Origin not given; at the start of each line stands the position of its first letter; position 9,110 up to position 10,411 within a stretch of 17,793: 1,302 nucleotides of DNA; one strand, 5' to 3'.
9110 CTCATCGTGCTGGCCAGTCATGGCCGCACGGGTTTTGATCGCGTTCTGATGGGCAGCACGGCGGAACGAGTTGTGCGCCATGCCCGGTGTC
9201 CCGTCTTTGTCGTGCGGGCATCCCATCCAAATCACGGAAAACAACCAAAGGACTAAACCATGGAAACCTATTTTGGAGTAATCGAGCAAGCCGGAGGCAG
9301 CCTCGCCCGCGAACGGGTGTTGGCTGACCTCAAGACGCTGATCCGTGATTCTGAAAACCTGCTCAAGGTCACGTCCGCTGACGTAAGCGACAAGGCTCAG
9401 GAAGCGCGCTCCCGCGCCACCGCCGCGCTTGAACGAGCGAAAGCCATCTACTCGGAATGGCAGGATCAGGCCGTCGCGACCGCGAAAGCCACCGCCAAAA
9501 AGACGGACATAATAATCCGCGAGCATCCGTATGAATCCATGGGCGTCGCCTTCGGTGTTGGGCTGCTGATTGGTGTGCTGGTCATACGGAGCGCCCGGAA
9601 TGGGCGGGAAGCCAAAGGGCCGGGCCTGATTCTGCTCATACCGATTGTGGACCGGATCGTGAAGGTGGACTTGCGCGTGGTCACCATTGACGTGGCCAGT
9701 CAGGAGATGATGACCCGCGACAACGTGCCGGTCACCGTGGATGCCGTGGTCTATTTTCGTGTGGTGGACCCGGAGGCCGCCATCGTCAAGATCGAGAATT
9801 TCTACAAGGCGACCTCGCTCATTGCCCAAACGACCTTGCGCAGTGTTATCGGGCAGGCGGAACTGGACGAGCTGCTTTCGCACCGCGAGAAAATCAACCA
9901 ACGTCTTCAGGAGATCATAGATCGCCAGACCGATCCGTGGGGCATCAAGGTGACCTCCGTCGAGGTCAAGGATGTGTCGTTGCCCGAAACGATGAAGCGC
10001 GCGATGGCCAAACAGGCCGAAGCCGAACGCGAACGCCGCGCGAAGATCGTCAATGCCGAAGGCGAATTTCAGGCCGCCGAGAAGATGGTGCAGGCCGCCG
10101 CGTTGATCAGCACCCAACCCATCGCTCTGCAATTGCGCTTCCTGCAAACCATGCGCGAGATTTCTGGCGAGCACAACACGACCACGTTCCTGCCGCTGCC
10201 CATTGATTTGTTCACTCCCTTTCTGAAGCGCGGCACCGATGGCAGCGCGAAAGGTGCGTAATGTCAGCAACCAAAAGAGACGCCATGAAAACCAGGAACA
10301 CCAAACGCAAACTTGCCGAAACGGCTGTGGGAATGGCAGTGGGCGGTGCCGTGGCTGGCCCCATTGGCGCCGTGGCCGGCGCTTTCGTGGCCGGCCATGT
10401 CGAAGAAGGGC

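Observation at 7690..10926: Five-gene translationally coupled operon: Usp-Usp-Usp-(DUF883::stomatin)-(glycine-zipper Usp), a candidate membrane-scaffolded stress/hibernation module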

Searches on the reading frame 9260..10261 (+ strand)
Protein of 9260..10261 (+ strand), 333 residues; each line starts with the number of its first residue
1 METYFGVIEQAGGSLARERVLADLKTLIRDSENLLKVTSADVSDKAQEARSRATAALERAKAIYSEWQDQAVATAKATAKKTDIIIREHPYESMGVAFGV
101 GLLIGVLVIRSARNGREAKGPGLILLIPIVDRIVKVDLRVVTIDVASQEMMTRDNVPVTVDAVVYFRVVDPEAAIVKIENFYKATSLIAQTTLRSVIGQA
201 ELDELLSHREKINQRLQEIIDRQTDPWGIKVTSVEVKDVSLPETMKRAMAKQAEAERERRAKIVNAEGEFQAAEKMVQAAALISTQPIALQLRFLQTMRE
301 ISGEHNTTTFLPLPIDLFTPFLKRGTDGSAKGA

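Call 5: search_protein_families(library=pfam, proteins=[window:9260-10261:+], max_evalue=0.01)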
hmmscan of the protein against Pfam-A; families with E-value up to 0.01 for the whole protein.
window:9260-10261:+ (333 aa): 4 families
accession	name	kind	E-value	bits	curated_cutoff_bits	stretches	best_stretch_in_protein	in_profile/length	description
PF01145.31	Band_7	-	2.3e-36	125.9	23.6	1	109-269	12-175/176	SPFH domain / Band 7 family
PF05957.18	DUF883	-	9.9e-10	38.6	25.4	1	18-62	1-45/53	DUF883 N-terminal domain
PF19029.5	DUF883_C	-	5.6e-09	35.9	27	1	82-108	1-27/30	DUF883 C-terminal glycine zipper region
PF13421.11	Band_7_1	-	8.4e-07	29.3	24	1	189-254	141-208/211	SPFH domain-Band 7 family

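Call 7: find_homologous_proteins(query=window:9260-10261:+)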
Query window:9260-10261:+ (333 aa): 8000 proteins with E <= 0.001 among 8000 candidates; the best 120 are listed.
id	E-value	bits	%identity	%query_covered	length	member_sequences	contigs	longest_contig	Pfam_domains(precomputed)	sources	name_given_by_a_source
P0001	1.6e-155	535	-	-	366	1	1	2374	PF01145.32,PF13421.12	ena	-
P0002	2.4e-145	502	100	72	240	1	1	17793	PF01145.32,PF13421.12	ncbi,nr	ncbi:MAG: slipin family protein [Verrucomicrobia bacterium]|nr:slipin family protein [Verrucomicrobi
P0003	6.2e-125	435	88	75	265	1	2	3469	PF01145.32,PF13421.12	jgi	jgi:regulator of protease activity HflC (stomatin/prohibitin superfamily)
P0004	1.0e-122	427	87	74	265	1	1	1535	PF01145.32,PF13421.12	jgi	-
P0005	1.6e-120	420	84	74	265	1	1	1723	PF01145.32,PF13421.12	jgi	jgi:regulator of protease activity HflC (stomatin/prohibitin superfamily)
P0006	6.7e-120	418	83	75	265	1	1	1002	PF01145.32,PF13421.12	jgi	-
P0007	3.5e-115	403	78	79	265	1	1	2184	PF01145.32,PF13421.12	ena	-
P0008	1.7e-114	400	80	74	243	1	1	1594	PF01145.32,PF13421.12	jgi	jgi:regulator of protease activity HflC (stomatin/prohibitin superfamily)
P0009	2.3e-114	400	80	74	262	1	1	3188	PF01145.32,PF13421.12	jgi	jgi:regulator of protease activity HflC (stomatin/prohibitin superfamily)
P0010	2.3e-114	400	80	74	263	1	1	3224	PF01145.32,PF13421.12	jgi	jgi:regulator of protease activity HflC (stomatin/prohibitin superfamily)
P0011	3.3e-114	399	80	73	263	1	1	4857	PF01145.32,PF13421.12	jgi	jgi:regulator of protease activity HflC (stomatin/prohibitin superfamily)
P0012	3.7e-114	399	83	72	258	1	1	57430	PF01145.32,PF13421.12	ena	-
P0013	5.2e-114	399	82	72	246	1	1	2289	PF01145.32,PF13421.12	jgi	-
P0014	5.8e-114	399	82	72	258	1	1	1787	PF01145.32,PF13421.12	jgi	-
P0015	9.0e-114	398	82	73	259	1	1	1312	PF01145.32,PF13421.12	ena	-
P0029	5.0e-113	395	75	80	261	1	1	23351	PF01145.32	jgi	-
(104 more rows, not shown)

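Call 9: find_encoding_contigs(protein=P0003, flank=10000, max_places=4)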
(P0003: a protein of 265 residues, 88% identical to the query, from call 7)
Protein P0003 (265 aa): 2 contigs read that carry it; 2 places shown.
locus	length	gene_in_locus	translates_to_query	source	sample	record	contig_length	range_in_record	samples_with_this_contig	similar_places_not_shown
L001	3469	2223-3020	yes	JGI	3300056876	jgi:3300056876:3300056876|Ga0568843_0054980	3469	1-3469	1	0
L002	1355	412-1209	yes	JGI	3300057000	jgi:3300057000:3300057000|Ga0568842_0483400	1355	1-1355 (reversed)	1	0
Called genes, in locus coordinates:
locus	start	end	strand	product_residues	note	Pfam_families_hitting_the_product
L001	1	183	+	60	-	?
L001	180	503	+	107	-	-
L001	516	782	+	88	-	PF14026:SCO4226-like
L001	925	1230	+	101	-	PF02922:CBM_48, PF16561:AMPK1_CBM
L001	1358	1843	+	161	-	-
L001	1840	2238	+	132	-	-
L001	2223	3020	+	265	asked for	PF01145:Band_7, PF13421:Band_7_1 (weak)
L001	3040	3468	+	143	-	?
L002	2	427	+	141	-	?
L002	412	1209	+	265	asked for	PF01145:Band_7, PF13421:Band_7_1 (weak)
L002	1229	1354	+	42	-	?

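Call 10: find_encoding_contigs(protein=P0029, flank=10000, max_places=4)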
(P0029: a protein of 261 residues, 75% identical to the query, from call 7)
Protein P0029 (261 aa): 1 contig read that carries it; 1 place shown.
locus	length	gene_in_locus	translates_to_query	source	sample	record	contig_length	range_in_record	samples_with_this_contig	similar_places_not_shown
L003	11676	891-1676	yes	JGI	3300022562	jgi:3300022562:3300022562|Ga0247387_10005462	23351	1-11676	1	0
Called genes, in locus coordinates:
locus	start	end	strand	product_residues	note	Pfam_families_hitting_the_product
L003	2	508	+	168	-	?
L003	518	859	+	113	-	PF05957:DUF883, PF19029:DUF883_C (weak)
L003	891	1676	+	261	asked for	PF01145:Band_7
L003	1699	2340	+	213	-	PF00582:Usp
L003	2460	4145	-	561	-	PF00128:Alpha-amylase, PF11941:DUF3459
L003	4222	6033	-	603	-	PF19291:TREH_N, PF00723:Glyco_hydro_15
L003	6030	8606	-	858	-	PF00128:Alpha-amylase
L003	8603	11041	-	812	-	PF03065:Glyco_hydro_57, PF12055:DUF3536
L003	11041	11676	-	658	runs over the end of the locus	PF02922:CBM_48, PF00128:Alpha-amylase (weak), PF02806:Alpha-amylase_C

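Call 22: search_protein_families(library=pfam, proteins=[L001:1840-2238:+, L003:518-859:+, L003:1699-2340:+], max_evalue=0.01)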
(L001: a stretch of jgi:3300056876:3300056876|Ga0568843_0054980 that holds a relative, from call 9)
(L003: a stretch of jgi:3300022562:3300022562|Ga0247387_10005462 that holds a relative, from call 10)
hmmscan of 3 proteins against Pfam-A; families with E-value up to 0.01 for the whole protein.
L001:1840-2238:+ (132 aa): 1 family
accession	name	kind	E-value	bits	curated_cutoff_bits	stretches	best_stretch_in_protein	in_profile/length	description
PF00582.32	Usp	-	0.003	18.5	24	1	18-65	1-48/141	Universal stress protein family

L003:518-859:+ (113 aa): 2 families
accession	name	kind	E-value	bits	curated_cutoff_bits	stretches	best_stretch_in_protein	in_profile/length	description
PF05957.18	DUF883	-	9.2e-10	38.7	25.4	1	19-62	2-45/53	DUF883 N-terminal domain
PF19029.5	DUF883_C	-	3.7e-06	26.9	27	1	79-106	2-29/30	DUF883 C-terminal glycine zipper region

L003:1699-2340:+ (213 aa): 1 family
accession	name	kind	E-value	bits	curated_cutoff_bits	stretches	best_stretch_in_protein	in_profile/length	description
PF00582.32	Usp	-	4.2e-31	108.8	24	1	71-208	4-141/141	Universal stress protein family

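Call 43: search_solved_structures(query=window:9260-10258:+, show_alignments=3, max_evalue=0.00001)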
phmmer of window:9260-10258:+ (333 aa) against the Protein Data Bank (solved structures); distinct sequences matched with E-value up to 0.00001: 21.
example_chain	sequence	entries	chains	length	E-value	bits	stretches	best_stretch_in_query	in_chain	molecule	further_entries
3bk6_A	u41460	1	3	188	3.7e-64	220.2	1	129-306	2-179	PH stomatin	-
9oh9_A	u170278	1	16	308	4.1e-60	206.9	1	117-319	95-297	Stomatin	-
9wmj_A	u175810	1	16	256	4.2e-60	206.9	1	117-318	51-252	Stomatin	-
9wkz_A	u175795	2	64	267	4.9e-60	206.7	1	117-318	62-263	Stomatin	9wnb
9z7u_F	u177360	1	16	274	5.3e-60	206.6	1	117-318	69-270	Stomatin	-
8gn9_A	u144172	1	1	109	1.3e-40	143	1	136-242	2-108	Stomatin homolog PH1511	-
8z5g_A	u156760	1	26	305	2.4e-35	125.7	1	115-272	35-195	Protein QmcA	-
9zd2_F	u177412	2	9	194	6.7e-35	124.2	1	117-242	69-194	Stomatin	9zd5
4fvj_A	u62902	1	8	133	5.1e-34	121.3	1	128-255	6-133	Stomatin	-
4fvf_A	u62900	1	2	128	7.9e-34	120.7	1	128-255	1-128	Stomatin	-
4fvg_A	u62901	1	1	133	3.2e-33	118.7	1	128-255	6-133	Stomatin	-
2rpb_A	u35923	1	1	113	6.1e-29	104.6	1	136-242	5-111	hypothetical membrane protein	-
7wh3_A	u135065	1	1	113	7.4e-28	101.1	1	136-242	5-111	Stomatin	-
9bq2_B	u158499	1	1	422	2.1e-07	34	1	121-279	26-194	Flotillin-1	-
9l3g_A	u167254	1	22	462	2.5e-07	33.7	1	121-279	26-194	Flotillin-1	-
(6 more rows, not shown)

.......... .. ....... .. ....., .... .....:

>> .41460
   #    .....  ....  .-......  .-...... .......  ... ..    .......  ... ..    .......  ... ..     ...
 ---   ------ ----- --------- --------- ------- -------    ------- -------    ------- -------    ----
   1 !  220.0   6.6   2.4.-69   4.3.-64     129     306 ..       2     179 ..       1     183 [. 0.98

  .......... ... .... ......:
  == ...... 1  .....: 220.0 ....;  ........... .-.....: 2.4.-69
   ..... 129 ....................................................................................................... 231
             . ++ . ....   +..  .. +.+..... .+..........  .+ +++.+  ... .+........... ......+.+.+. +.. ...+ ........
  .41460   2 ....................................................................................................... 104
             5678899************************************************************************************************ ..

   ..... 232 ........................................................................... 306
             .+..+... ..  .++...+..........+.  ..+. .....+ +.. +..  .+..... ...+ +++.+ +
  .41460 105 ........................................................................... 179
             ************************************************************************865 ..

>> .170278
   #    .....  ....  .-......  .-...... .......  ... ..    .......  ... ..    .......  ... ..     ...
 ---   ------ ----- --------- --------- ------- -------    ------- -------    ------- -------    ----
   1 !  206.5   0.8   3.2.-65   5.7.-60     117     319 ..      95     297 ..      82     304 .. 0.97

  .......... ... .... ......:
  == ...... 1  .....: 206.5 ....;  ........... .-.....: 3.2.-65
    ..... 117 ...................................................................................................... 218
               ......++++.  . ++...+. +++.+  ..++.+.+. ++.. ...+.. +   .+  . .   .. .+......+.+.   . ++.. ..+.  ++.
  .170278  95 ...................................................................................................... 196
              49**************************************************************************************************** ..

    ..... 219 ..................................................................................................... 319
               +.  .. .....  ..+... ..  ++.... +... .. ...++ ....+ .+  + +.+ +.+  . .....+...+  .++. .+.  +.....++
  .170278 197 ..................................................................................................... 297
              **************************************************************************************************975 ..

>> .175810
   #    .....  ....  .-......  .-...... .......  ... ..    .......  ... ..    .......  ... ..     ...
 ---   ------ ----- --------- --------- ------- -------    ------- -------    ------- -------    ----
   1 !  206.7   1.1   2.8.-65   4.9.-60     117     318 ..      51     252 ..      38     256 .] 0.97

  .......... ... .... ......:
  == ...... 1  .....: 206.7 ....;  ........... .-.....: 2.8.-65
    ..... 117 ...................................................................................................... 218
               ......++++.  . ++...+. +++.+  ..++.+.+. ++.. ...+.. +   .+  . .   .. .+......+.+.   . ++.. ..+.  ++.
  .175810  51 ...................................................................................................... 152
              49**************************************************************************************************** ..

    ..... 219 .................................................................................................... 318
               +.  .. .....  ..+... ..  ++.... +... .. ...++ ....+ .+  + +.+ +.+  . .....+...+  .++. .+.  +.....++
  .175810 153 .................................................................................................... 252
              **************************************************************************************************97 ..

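Call 60: predict_structure(alignment_id=A2)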
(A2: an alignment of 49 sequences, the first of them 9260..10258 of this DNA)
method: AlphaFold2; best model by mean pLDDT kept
length: 333 residues; sequences in the alignment: 49
mean_pLDDT: 56.3   pTM: 0.35
mean pLDDT of the five models: 56.3, 55.7, 51.3, 50.5, 47.6
residues with pLDDT >= 90: 2; 70-90: 110; 50-70: 90; < 50: 131
segments of 3 or more residues with pLDDT < 50: 113-202, 223-239, 306-312, 324-333
pLDDT, mean of each block of 10 residues (from residue 1): 51 73 82 85 86 85 86 86 79 56 55 43 36 27 24 25 24 27 27 38 54 60 41 37 71 74 66 68 72 72 51 53 47 42
secondary structure, 60 per line:
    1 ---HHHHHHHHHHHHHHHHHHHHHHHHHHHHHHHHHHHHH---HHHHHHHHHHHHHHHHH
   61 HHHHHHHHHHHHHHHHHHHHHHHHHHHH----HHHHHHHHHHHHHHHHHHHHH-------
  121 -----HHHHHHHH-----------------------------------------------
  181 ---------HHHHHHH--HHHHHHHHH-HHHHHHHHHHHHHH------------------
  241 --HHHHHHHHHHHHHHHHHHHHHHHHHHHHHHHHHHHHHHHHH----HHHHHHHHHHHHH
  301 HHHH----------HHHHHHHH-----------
elements in order: H4-40 H44-88 H93-113 H126-133 H190-196 H199-207 H209-222 H243-283 H288-304 H315-322

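Call 65: search_protein_families(library=padloc, proteins=[window:9260-10258:+], max_evalue=0.001)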
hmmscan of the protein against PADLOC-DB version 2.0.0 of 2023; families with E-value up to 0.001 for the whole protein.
window:9260-10258:+ (333 aa): 0 families

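Call 66: search_protein_families(library=ncbifam, proteins=[window:9260-10258:+], max_evalue=0.001)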
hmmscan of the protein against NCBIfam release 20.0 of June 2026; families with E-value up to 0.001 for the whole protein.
window:9260-10258:+ (333 aa): 7 families
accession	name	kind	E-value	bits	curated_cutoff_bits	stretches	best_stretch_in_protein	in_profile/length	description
TIGR01933.1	hflK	equivalog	1.4e-18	67.3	159.4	1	120-272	23-178/261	FtsH protease activity modulator HflK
TIGR01932.1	hflC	equivalog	1.3e-10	40.6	134.4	1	119-212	48-148/318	protease modulator HflC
NF008181.0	PRK10930.1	equivalog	5.4e-10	38.6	660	1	121-274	120-274/419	FtsH protease activity modulator HflK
NF007709.0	PRK10404.1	equivalog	1.1e-09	38.7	139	1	18-110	8-100/101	stress response protein ElaB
NF058507.1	FlotScfldFlot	equivalog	3.1e-09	36.4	700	1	120-276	56-220/477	flotillin lipid rafts scaffold protein FloT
NF007523.0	PRK10132.1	equivalog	1.6e-08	35.2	157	1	21-108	18-104/108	hypothetical protein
NF008259.0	PRK11029.1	equivalog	1.1e-05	24.6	427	0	108-172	37-101/334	protease modulator HflC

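Call 67: predict_structure(alignment_id=A4)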
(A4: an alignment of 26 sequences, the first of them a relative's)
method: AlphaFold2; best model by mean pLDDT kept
length: 265 residues; sequences in the alignment: 26
mean_pLDDT: 53.6   pTM: 0.27
mean pLDDT of the five models: 53.6, 45.6, 42.1, 38.0, 35.8
residues with pLDDT >= 90: 0; 70-90: 22; 50-70: 147; < 50: 96
segments of 3 or more residues with pLDDT < 50: 35-74, 97-119, 156-161, 237-247, 256-265
pLDDT, mean of each block of 10 residues (from residue 1): 69 81 69 43 37 30 29 49 59 52 40 43 58 57 62 52 52 62 66 59 60 63 66 52 45 48 35
secondary structure, 60 per line:
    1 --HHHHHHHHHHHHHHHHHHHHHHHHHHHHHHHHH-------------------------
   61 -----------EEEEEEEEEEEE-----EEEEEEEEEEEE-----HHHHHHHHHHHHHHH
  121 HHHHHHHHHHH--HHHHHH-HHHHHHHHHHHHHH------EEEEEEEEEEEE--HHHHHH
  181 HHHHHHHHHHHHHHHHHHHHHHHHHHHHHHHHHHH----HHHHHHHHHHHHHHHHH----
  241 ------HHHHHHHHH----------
elements in order: H3-35 E72-83 E89-100 H106-131 H134-139 H141-154 E161-172 H175-215 H220-236 H247-255
